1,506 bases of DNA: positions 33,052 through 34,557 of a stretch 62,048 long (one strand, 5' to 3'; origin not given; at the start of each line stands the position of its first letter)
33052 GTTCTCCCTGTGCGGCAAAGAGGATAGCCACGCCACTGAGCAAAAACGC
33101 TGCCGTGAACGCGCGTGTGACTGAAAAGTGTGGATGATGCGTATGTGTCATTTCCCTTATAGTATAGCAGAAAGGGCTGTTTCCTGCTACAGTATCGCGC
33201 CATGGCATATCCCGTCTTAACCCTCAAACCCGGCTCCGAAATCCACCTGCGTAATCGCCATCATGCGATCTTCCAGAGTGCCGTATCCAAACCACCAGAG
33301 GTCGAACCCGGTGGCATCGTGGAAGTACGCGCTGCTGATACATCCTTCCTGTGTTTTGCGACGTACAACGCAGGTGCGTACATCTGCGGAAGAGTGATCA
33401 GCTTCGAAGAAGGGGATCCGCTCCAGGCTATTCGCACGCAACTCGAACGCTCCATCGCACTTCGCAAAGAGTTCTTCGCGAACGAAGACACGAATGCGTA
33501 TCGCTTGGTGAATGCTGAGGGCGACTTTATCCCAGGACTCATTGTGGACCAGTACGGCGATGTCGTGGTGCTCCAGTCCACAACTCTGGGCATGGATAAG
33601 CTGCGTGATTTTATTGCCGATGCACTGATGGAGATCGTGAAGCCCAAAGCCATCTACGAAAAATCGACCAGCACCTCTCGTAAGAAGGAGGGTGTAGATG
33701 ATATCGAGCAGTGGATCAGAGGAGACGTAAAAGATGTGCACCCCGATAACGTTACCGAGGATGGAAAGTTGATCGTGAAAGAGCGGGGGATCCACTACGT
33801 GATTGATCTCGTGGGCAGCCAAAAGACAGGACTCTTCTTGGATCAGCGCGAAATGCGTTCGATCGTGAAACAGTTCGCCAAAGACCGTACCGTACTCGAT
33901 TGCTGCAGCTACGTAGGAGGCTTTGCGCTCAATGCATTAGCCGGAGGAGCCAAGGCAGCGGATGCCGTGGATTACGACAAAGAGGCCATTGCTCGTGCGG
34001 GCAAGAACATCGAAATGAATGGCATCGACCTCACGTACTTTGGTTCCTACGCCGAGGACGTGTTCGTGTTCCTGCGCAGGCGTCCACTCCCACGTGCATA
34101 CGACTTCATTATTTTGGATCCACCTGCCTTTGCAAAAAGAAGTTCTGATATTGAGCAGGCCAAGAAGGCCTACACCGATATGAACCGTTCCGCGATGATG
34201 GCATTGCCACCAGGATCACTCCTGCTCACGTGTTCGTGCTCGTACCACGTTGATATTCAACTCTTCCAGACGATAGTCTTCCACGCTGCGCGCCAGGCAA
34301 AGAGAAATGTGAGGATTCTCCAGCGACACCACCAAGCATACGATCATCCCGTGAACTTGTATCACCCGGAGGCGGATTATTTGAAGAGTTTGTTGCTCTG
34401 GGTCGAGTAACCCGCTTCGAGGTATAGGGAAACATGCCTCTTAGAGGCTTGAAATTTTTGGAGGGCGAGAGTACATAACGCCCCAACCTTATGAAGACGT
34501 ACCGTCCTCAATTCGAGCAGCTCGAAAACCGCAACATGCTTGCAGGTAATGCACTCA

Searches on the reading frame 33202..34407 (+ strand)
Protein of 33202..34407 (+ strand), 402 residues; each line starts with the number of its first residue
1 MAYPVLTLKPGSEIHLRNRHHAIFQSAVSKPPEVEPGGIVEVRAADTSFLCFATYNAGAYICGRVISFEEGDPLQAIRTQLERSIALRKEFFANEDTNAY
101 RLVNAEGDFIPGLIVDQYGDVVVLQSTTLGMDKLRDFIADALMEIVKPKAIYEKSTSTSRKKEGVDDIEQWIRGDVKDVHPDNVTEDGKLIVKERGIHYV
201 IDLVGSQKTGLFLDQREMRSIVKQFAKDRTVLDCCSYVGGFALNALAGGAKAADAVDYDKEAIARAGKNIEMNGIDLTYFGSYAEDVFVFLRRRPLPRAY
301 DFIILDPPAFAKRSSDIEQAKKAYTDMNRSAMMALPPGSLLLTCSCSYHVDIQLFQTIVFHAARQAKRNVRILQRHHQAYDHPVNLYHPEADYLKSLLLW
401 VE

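Call 24: search_protein_families(library=pfam, proteins=[window:33202-34407:+], max_evalue=0.00001)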
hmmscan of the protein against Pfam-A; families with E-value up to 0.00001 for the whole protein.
window:33202-34407:+ (402 aa): 3 families
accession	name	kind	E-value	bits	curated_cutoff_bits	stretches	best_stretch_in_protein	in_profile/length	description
PF10672.15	Methyltrans_SAM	-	1e-22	81.2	27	1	188-350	84-243/286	S-adenosylmethionine-dependent methyltransferase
PF17785.7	PUA_3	-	3.8e-12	46.2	22.6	1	6-68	1-64/64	PUA-like domain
PF03602.21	Cons_hypoth95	-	1.6e-07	31.6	24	1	221-315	35-128/182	Conserved hypothetical protein 95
